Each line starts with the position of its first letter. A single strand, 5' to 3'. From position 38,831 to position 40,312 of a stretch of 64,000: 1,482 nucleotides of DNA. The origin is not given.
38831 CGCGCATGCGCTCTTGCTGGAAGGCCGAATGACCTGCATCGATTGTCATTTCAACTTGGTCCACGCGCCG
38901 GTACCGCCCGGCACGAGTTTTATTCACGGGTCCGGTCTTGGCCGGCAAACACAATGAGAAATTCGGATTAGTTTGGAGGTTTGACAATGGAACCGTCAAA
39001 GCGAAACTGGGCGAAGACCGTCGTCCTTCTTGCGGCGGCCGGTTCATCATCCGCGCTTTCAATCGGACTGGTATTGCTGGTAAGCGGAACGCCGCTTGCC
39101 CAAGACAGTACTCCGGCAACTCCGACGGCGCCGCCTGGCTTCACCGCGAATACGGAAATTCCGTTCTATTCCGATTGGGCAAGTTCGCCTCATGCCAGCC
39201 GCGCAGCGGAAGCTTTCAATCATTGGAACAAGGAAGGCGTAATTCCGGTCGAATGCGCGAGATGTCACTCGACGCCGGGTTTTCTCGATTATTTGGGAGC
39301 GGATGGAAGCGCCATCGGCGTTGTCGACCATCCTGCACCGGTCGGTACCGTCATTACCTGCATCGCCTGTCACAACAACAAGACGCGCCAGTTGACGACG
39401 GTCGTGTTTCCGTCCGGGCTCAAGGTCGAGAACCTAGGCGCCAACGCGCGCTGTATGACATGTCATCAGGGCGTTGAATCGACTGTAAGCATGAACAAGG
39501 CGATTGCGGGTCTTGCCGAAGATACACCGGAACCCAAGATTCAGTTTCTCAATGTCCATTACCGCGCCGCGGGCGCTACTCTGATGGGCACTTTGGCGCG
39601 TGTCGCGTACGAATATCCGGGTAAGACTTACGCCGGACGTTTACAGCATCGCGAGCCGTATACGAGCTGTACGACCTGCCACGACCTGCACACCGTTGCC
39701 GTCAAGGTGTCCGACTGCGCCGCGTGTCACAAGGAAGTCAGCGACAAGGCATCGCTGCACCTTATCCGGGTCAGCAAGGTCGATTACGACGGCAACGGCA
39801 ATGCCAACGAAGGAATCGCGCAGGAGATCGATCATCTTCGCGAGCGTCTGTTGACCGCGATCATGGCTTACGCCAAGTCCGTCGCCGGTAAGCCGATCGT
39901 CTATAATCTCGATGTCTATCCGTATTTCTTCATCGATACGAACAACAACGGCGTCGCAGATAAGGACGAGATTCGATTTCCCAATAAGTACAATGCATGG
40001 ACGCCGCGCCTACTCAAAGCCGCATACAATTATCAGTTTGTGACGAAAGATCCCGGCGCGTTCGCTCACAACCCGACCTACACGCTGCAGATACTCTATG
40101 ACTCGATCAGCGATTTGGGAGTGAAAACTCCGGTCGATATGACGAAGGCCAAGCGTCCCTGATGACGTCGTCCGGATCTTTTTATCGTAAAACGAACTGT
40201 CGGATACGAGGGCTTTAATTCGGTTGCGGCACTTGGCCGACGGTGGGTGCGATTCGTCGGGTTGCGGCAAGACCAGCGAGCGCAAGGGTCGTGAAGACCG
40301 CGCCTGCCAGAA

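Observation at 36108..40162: Quinone-multiheme module: COQ10-like protein, DUF2892 protein and MenA divergent from a NapC/NirT quinol dehydrogenase and a pentaheme cytochrome with no recognisable terminal reductase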

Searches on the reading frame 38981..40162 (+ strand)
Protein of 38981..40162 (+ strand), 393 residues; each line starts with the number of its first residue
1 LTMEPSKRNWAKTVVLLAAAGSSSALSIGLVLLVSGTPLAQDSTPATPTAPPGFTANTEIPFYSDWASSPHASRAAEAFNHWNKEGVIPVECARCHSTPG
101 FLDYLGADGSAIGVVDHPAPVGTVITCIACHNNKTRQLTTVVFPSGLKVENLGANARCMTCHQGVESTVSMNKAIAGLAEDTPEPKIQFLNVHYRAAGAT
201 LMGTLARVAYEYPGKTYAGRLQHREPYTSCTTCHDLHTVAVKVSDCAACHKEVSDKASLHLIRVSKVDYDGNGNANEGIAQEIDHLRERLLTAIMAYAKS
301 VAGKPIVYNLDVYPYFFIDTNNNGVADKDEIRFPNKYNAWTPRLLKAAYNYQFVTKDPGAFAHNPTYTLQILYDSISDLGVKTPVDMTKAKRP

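Call 3: search_protein_families(library=pfam, proteins=[window:38981-40162:+], max_evalue=0.01)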
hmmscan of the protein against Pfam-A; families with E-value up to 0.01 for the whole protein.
window:38981-40162:+ (393 aa): 5 families
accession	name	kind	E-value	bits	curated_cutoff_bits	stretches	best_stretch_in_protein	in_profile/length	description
PF14522.11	Cytochrome_C7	-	1.1e-10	41.6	24.8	1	78-163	2-67/67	Cytochrome c7 and related cytochrome c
PF02085.21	Cytochrom_CIII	-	6.7e-07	30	22.9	1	72-168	16-88/101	Class III cytochrome C family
PF14537.11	Cytochrom_c3_2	-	1.6e-05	25.7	25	1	223-254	2-37/79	Cytochrome c3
PF22113.1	Mtrc-MtrF_II-IV_dom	-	0.0025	17.8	30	0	90-165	82-166/176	Outer membrane cytochrome MtrC/MtrF-like, domains II/IV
PF02335.20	Cytochrom_C552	-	0.0062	16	24.1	0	83-155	81-156/438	Cytochrome c552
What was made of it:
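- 38981..40162 (+): Pentaheme c-type cytochrome ('Penta'), 393 aa from TTG or 391 aa from ATG 38987. It has an N-terminal hydrophobic helix followed by a Pro/Ala/Thr-rich linker, 5 CXXCH, and a C-terminal helical domain with an EF-hand-like loop (D319-E330). Only generic c7/c3 Pfam hits; NrfA PF02335 scores 16 bits against 24.1 (call 3).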

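Call 4: search_protein_families(library=ncbifam, proteins=[window:38981-40162:+], max_evalue=0.01)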
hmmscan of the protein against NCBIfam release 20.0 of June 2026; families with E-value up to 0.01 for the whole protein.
window:38981-40162:+ (393 aa): 3 families
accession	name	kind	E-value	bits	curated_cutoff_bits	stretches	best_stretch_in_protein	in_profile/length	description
NF045713.1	CxxCH_16_HmcA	equivalog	0.0017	17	400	0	222-258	467-503/541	sulfate respiration complex hexadecaheme cytochrome HmcA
NF041028.1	decahem_GSU2203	exception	0.002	17.4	325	1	121-260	34-168/317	GSU2203 family decaheme c-type cytochrome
TIGR04257.1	nanowire_3heme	domain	0.0026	17.9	40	0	227-251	51-75/75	c(7)-type cytochrome triheme domain-containing protein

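Call 7: search_solved_structures(query=window:38981-40162:+, max_evalue=10, show_alignments=2)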
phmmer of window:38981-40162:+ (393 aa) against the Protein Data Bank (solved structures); distinct sequences matched with E-value up to 10: 13.
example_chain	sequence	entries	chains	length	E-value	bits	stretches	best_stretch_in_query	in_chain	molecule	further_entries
1duw_A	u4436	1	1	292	0.059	15.4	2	214-258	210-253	NONAHEME CYTOCHROME C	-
2c1d_A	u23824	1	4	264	0.095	14.7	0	41-78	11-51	SOXA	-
1ofw_A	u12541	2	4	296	0.31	13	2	89-168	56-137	NINE-HEME CYTOCHROME C | NINE HEME CYTOCHROME C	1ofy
1gws_A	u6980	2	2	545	0.58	12.1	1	233-265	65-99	HIGH-MOLECULAR-WEIGHT CYTOCHROME C | High-molecular-weight cytochrome c precursor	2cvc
1h29_A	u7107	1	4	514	0.62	12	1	233-264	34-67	HIGH-MOLECULAR-WEIGHT CYTOCHROME C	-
19hc_A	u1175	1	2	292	0.98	11.4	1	89-178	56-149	PROTEIN (NINE-HAEM CYTOCHROME C)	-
3db9_A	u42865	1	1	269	0.99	11.3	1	38-86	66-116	UPF0317 protein Atu3911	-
7nhl_o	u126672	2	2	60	1.4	10.9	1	225-263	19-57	30S ribosomal protein S14 type Z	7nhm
5nd8_n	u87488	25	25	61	1.7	10.6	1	225-263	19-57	30S ribosomal protein S14 type Z | Small ribosomal subunit protein uS14B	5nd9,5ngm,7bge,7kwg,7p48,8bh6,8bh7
5li0_n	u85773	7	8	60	1.8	10.5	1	225-263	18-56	30S ribosomal protein S14 type Z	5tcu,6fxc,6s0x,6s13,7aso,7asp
5njt_N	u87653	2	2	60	2.1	10.3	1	225-260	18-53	30S ribosomal protein S14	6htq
3j9w_AN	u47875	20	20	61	2.2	10.2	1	225-259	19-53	30S ribosomal protein uS14 | 30S ribosomal protein S14 | 30S ribosomal protein S14 type Z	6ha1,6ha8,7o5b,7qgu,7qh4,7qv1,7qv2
5ze8_A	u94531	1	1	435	6.5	8.7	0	111-166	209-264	cytochrome c552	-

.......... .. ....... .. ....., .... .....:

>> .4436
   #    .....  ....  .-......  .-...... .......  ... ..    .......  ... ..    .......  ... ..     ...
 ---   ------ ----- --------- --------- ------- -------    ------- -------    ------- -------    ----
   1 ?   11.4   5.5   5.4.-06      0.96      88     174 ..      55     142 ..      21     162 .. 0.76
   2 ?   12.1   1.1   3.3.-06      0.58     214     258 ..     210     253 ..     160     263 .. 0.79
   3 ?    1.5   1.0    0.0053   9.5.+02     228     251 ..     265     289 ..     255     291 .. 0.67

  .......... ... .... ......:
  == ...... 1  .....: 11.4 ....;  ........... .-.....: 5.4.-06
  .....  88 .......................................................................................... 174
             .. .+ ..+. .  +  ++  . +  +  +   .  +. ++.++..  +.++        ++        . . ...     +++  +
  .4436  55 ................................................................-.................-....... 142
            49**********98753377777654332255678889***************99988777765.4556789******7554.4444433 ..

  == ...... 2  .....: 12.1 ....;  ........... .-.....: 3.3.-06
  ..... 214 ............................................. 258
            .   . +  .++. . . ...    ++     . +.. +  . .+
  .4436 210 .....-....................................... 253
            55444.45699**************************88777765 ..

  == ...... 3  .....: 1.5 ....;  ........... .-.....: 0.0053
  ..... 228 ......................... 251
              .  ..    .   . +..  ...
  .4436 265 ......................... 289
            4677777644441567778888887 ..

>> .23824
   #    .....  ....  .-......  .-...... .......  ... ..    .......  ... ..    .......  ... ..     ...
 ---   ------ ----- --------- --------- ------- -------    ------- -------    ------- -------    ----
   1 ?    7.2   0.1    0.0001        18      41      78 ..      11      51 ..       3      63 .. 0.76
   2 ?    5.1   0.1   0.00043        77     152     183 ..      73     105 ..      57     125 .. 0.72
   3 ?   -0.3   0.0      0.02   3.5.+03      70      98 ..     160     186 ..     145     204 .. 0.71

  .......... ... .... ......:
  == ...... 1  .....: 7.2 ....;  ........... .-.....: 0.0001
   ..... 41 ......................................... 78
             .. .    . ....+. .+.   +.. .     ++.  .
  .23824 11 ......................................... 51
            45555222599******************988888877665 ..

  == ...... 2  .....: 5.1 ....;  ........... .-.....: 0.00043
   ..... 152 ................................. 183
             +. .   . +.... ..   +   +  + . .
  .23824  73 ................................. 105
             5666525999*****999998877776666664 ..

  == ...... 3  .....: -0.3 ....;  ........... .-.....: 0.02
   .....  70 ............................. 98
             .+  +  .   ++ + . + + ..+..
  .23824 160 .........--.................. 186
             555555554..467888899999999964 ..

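Call 8: find_homologous_proteins(query=window:38981-40162:+)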
Query window:38981-40162:+ (393 aa): 1873 proteins with E <= 0.001 among 8000 candidates; the best 120 are listed.
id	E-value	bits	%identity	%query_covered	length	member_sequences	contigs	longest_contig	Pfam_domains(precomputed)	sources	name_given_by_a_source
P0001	7.4e-265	896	98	99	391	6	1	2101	PF14537.12,PF02085.22,PF14522.12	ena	-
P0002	2.2e-219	746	81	98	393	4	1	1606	PF14537.12,PF02085.22,PF14522.12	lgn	-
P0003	5.8e-217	738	54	83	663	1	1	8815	PF14537.12,PF02085.22,PF14522.12,PF22113.2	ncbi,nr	ncbi:MAG: hypothetical protein H5T59_00425 [Anaerolineae bacterium]|nr:hypothetical protein [Anaerol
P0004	6.2e-212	721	51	85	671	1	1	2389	PF14537.12,PF02085.22,PF14522.12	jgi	jgi:hypothetical protein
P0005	9.5e-212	721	52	86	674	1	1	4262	PF14537.12,PF02085.22,PF14522.12,PF22113.2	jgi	-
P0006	2.1e-210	716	55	82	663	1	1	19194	PF14537.12,PF02085.22,PF14522.12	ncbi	ncbi:MAG: cytochrome c3 family protein [Anaerolineae bacterium]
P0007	7.0e-210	715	55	85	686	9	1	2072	PF14537.12,PF02085.22,PF14522.12,PF22113.2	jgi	jgi:hypothetical protein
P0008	2.7e-209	713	55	85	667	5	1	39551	PF14537.12,PF02085.22,PF14522.12,PF22113.2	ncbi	-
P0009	4.5e-208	709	56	85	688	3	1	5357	PF14537.12,PF02085.22,PF14522.12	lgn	-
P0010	2.5e-207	706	52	85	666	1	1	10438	PF09699.16,PF14537.12,PF02085.22,PF14522.12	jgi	jgi:hypothetical protein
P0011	1.8e-204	697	50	85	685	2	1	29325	PF14537.12,PF02085.22,PF14522.12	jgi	-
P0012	3.5e-201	686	52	82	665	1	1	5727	PF14537.12,PF02085.22,PF14522.12,PF22113.2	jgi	jgi:hypothetical protein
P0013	1.4e-200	684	52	82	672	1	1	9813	PF14537.12,PF02085.22,PF14522.12,PF22113.2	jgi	jgi:hypothetical protein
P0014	1.5e-200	684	51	82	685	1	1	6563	PF09699.16,PF14537.12,PF02085.22,PF14522.12,PF22113.2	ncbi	ncbi:MAG: cytochrome c3 family protein [Sedimentisphaerales bacterium]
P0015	6.2e-200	682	53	78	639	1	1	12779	PF14537.12,PF02085.22,PF14522.12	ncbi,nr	ncbi:MAG: hypothetical protein H5T65_12075 [Chloroflexi bacterium]|nr:hypothetical protein [Chlorofl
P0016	1.5e-197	674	51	85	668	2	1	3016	PF14537.12,PF02085.22,PF14522.12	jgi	jgi:hypothetical protein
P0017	3.9e-197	673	50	85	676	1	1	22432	PF14537.12,PF02085.22,PF14522.12,PF22113.2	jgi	jgi:hypothetical protein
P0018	6.4e-196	669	52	85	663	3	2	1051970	PF09699.16,PF14537.12,PF02085.22,PF14522.12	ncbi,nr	ncbi:MAG: hypothetical protein DWQ07_23840 [Chloroflexi bacterium]|nr:MAG: hypothetical protein DWQ0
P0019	1.9e-195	667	54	76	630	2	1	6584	PF14537.12,PF02085.22,PF14522.12,PF22113.2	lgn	-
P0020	2.6e-195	667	52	86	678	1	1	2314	PF09699.16,PF14537.12,PF02085.22,PF14522.12,PF22113.2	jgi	jgi:hypothetical protein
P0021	3.3e-195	666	50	85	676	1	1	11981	PF14537.12,PF02085.22,PF14522.12,PF22113.2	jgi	jgi:hypothetical protein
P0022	4.8e-195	666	49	92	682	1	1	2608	PF14537.12,PF02085.22,PF14522.12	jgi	jgi:hypothetical protein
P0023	6.9e-195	665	50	85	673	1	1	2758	PF14537.12,PF02085.22,PF14522.12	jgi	jgi:hypothetical protein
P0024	1.0e-194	665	51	85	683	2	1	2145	PF14537.12,PF02085.22,PF14522.12,PF22113.2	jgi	jgi:hypothetical protein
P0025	1.6e-194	664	50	92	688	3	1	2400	PF14537.12,PF02085.22,PF14522.12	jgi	jgi:hypothetical protein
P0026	2.6e-194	663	73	96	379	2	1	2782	PF02085.22,PF14522.12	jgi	jgi:hypothetical protein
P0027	2.9e-194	663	50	85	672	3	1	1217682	PF14537.12,PF02085.22,PF14522.12,PF22113.2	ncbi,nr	ncbi:MAG: cytochrome c3 family protein [Ardenticatenales bacterium]|nr:cytochrome c3 family protein 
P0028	3.2e-194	663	76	91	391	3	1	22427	PF02085.22,PF14522.12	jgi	jgi:hypothetical protein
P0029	5.2e-194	662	50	84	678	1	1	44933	PF14537.12,PF02085.22,PF14522.12,PF22113.2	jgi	jgi:hypothetical protein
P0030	1.5e-192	658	50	82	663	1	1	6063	PF14537.12,PF02085.22,PF14522.12,PF22113.2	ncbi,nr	ncbi:hypothetical protein GF339_18365, partial [candidate division KSB3 bacterium]|nr:hypothetical p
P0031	4.8e-192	656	53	81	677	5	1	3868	PF14537.12,PF02085.22,PF14522.12,PF22113.2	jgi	jgi:hypothetical protein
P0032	7.0e-192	655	52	82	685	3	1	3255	PF14537.12,PF02085.22,PF14522.12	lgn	-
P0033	7.9e-192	655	71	99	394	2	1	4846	PF14537.12,PF02085.22,PF14522.12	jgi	jgi:hypothetical protein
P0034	8.8e-192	655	52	84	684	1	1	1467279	PF09699.16,PF14537.12,PF02085.22,PF14522.12,PF22113.2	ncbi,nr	ncbi:MAG: hypothetical protein HZC41_02305 [Chloroflexi bacterium]|nr:hypothetical protein [Chlorofl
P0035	1.8e-191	654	50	83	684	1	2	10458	PF14537.12,PF02085.22,PF14522.12,PF22113.2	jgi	jgi:hypothetical protein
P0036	1.8e-191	654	71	98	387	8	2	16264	PF02085.22,PF14522.12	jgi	jgi:hypothetical protein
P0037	5.0e-191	653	71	94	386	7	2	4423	PF14537.12,PF02085.22,PF14522.12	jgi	jgi:hypothetical protein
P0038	9.9e-191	652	53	80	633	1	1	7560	PF14537.12,PF02085.22,PF14522.12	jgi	jgi:hypothetical protein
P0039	2.2e-190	651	48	85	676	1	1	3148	PF14537.12,PF02085.22,PF14522.12,PF22113.2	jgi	jgi:hypothetical protein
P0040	4.5e-190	650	47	82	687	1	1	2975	PF14537.12,PF02085.22,PF14522.12,PF22113.2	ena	-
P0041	6.6e-190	649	52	83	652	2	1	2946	PF14537.12,PF02085.22,PF14522.12,PF22113.2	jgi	jgi:hypothetical protein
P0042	1.0e-189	648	77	85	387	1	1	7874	PF02085.22,PF14522.12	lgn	-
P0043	1.1e-189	648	52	77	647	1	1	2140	PF09699.16,PF14537.12,PF02085.22,PF14522.12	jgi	jgi:hypothetical protein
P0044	2.4e-189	647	70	100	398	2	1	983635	PF14522.12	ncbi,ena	-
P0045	9.0e-189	645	51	87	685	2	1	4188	PF14537.12,PF02085.22,PF14522.12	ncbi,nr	ncbi:MAG: cytochrome c family protein [Anaerolineae bacterium]|nr:cytochrome c family protein [Anaer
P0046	1.1e-188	645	46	94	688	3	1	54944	PF14537.12,PF02085.22,PF14522.12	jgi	-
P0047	1.2e-188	645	51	85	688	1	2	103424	PF14537.12,PF02085.22,PF14522.12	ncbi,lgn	-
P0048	1.4e-188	645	48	96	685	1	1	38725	PF14537.12,PF02085.22,PF14522.12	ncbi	ncbi:MAG: hypothetical protein Kow0063_24200 [Anaerolineae bacterium]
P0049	1.9e-188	644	71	98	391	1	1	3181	PF02085.22,PF14522.12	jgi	-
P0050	3.4e-188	643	52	83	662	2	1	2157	PF14537.12,PF02085.22,PF14522.12,PF22113.2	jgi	-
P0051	4.2e-188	643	51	85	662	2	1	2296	PF09699.16,PF14537.12,PF02085.22,PF14522.12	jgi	jgi:hypothetical protein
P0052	4.5e-188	643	50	85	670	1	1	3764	PF14537.12,PF02085.22,PF14522.12,PF22113.2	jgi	jgi:hypothetical protein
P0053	6.1e-188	643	53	82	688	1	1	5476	PF14537.12,PF02085.22,PF14522.12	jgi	jgi:hypothetical protein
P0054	6.9e-188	642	53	82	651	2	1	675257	PF14537.12,PF02085.22,PF14522.12,PF22113.2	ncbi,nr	ncbi:MAG: hypothetical protein H6642_13175 [Caldilineaceae bacterium]|nr:hypothetical protein [Caldi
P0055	8.5e-188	642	52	85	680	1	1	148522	PF14537.12,PF02085.22,PF14522.12,PF22113.2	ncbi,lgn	-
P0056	1.2e-187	642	69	98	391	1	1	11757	PF14522.12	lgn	-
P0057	2.0e-187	641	71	94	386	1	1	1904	PF14537.12,PF02085.22,PF14522.12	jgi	-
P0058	3.4e-187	640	50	86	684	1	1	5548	PF14537.12,PF02085.22,PF14522.12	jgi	jgi:hypothetical protein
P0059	5.3e-187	639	69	98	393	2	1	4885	PF14537.12,PF02085.22,PF14522.12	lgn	-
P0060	5.7e-187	639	72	94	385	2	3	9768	PF02085.22,PF14522.12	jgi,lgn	jgi:hypothetical protein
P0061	6.5e-187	639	77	87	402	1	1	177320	PF14522.12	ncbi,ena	-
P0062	1.0e-186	638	70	97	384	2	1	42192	PF14537.12,PF14522.12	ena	-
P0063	1.2e-186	638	52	85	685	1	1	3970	PF09699.16,PF14537.12,PF02085.22,PF14522.12,PF22113.2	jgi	jgi:hypothetical protein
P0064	1.6e-186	638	49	94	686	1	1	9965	PF14537.12,PF02085.22,PF14522.12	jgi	jgi:hypothetical protein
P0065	1.6e-186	638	71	96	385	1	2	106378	PF02085.22,PF14522.12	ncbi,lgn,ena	-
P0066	2.5e-186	637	70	98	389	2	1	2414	PF02085.22,PF14522.12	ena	-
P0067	2.6e-186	637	48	90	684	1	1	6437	PF14537.12,PF02085.22,PF14522.12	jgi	jgi:hypothetical protein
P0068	2.7e-186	637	50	85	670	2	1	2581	PF14537.12,PF02085.22,PF14522.12,PF22113.2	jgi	jgi:hypothetical protein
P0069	4.0e-186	637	70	96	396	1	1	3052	PF14537.12,PF02085.22,PF14522.12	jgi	jgi:hypothetical protein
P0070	7.6e-186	636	52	85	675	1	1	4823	PF09699.16,PF14537.12,PF02085.22,PF14522.12,PF22113.2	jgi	jgi:hypothetical protein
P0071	8.9e-186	635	77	85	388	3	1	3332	PF14537.12,PF02085.22,PF14522.12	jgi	-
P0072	1.2e-185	635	71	97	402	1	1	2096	PF14537.12,PF02085.22,PF14522.12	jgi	-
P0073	1.2e-185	635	71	92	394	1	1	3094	PF02085.22,PF14522.12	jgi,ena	-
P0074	2.8e-185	634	51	85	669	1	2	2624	PF09699.16,PF14537.12,PF22678.2,PF02085.22,PF14522.12,PF22113.2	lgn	-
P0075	2.9e-185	634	79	85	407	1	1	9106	PF02085.22,PF14522.12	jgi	jgi:hypothetical protein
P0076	3.2e-185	634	51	85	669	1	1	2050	PF09699.16,PF14537.12,PF22678.2,PF02085.22,PF14522.12,PF22113.2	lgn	-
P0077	3.5e-185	633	50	94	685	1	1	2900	PF14537.12,PF02085.22,PF14522.12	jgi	jgi:hypothetical protein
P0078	3.8e-185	633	70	99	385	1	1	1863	PF02085.22,PF14522.12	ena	-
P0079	4.5e-185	633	76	87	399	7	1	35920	PF02085.22,PF14522.12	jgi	-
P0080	4.6e-185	633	76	87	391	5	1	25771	PF14537.12,PF02085.22,PF14522.12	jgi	jgi:Cytochrome c7 and related cytochrome c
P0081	6.2e-185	633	46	82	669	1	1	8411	PF14537.12,PF02085.22,PF14522.12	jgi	jgi:hypothetical protein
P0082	1.4e-184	631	48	86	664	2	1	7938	PF14537.12,PF02085.22,PF14522.12,PF22113.2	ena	-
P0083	1.5e-184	631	76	85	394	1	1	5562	PF02085.22,PF14522.12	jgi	jgi:hypothetical protein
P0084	1.8e-184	631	46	90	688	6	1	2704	PF14537.12,PF02085.22,PF14522.12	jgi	jgi:hypothetical protein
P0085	2.1e-184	631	51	85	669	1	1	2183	PF09699.16,PF14537.12,PF22678.2,PF02085.22,PF14522.12,PF22113.2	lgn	-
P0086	2.4e-184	631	51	85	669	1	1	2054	PF09699.16,PF14537.12,PF22678.2,PF02085.22,PF14522.12,PF22113.2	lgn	-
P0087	2.4e-184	631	69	98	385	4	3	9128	PF02085.22,PF14522.12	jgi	jgi:hypothetical protein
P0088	3.6e-184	630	76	89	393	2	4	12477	PF14537.12,PF02085.22,PF14522.12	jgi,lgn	jgi:hypothetical protein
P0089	3.8e-184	630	69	98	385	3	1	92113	PF02085.22,PF14522.12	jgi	-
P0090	5.0e-184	630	76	87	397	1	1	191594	PF14537.12,PF02085.22,PF14522.12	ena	-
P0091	5.9e-184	629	69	96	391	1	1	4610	PF02085.22,PF14522.12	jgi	jgi:hypothetical protein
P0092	6.3e-184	629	50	85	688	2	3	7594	PF14537.12,PF02085.22,PF14522.12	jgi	jgi:hypothetical protein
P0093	6.8e-184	629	52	85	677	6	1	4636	PF14537.12,PF02085.22,PF14522.12,PF22113.2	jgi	jgi:hypothetical protein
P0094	1.6e-183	628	72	93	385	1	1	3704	PF14537.12,PF02085.22,PF14522.12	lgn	-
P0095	2.0e-183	628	75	87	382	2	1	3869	PF14537.12,PF02085.22,PF14522.12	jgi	jgi:hypothetical protein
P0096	7.2e-183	626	67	98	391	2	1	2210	PF14537.12,PF02085.22,PF14522.12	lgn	-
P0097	9.2e-183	625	74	85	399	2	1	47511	PF02085.22,PF14522.12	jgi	jgi:hypothetical protein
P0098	9.9e-183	625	74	89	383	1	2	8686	PF14537.12,PF02085.22,PF14522.12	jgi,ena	-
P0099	1.3e-182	625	47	84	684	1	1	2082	PF14537.12,PF02085.22,PF14522.12,PF22113.2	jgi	jgi:hypothetical protein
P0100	1.5e-182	625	74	85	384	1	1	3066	PF14537.12,PF02085.22,PF14522.12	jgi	jgi:hypothetical protein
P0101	1.7e-182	625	51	83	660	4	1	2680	PF14537.12,PF02085.22,PF14522.12,PF22113.2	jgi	-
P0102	1.8e-182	624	52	85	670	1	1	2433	PF09699.16,PF14537.12,PF02085.22,PF14522.12,PF22113.2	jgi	jgi:hypothetical protein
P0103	2.0e-182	624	68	93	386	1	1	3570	PF14537.12,PF02085.22,PF14522.12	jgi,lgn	jgi:hypothetical protein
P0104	2.2e-182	624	69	98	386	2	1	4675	PF02085.22,PF14522.12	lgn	-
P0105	4.6e-182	623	52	78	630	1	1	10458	PF14537.12,PF02085.22,PF14522.12,PF22113.2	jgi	jgi:hypothetical protein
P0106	7.4e-182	622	51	86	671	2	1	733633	PF14537.12,PF02085.22,PF14522.12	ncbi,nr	ncbi:MAG: hypothetical protein IPJ90_02385 [Anaerolineaceae bacterium]|nr:hypothetical protein [Anae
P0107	8.6e-182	622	73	90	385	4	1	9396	PF14522.12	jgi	jgi:hypothetical protein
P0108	1.8e-181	621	49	82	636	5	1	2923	PF14537.12,PF02085.22,PF14522.12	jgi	jgi:hypothetical protein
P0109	2.3e-181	621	68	96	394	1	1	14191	PF14537.12,PF02085.22,PF14522.12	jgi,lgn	jgi:hypothetical protein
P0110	2.5e-181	621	52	84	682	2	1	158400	PF09699.16,PF14537.12,PF02085.22,PF14522.12,PF22113.2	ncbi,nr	ncbi:MAG: hypothetical protein IT320_04110 [Anaerolineae bacterium]|nr:hypothetical protein [Anaerol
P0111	3.9e-181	620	69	96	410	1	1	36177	PF02085.22,PF14522.12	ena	-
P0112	4.2e-181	620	50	76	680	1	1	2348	PF14537.12,PF02085.22,PF14522.12,PF22113.2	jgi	-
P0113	5.7e-181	620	69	92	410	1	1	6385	PF02085.22,PF14522.12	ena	-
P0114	6.4e-181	619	69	98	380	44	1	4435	PF02085.22,PF14522.12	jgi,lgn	jgi:hypothetical protein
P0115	8.2e-181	619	49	85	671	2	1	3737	PF14537.12,PF02085.22,PF14522.12,PF22113.2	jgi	jgi:hypothetical protein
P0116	9.4e-181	619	74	85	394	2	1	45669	PF14537.12,PF02085.22,PF14522.12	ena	-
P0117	1.2e-180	618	74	85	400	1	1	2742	PF14537.12,PF02085.22,PF14522.12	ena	-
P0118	1.6e-180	618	73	87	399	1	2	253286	PF02085.22,PF14522.12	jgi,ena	-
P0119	1.8e-180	618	51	85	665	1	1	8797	PF14537.12,PF02085.22,PF14522.12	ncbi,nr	ncbi:MAG: hypothetical protein GWP61_19710 [Chloroflexi bacterium]|nr:hypothetical protein [Chlorofl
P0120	2.4e-180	618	73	85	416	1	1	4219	PF02085.22,PF14522.12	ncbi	-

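Call 9: find_encoding_contigs(protein=P0044, flank=10000, max_places=3)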
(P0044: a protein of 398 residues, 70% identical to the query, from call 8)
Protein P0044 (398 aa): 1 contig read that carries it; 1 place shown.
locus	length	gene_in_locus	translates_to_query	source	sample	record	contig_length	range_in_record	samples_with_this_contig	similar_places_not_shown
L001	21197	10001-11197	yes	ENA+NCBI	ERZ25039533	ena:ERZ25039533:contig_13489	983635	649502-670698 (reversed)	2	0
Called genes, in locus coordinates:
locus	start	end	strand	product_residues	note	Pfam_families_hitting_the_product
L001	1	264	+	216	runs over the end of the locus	PF00583:Acetyltransf_1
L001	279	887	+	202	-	PF00857:Isochorismatase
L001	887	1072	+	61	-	-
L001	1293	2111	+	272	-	PF13489:Methyltransf_23, PF05175:MTS (weak), PF13847:Methyltransf_31, PF08241:Methyltransf_11, PF08242:Methyltransf_12, PF13649:Methyltransf_25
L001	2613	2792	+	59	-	-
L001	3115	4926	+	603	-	PF03600:CitMHS, PF16980:CitMHS_2 (weak), PF02080:TrkA_C, PF00939:Na_sulph_symp, PF03600:CitMHS (weak)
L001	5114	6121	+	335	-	PF09084:NMT1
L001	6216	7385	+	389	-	PF20695:UbiD_N, PF01977:UbiD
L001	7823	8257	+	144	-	PF10604:Polyketide_cyc2, PF03364:Polyketide_cyc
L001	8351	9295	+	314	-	PF01040:UbiA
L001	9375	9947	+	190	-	PF03264:Cytochrom_NNT, PF14522:Cytochrome_C7 (faint)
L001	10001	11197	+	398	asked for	PF14522:Cytochrome_C7 (weak)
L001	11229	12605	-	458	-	PF00672:HAMP (weak), PF00512:HisKA (faint), PF02518:HATPase_c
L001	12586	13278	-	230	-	PF00072:Response_reg, PF00486:Trans_reg_C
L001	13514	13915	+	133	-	-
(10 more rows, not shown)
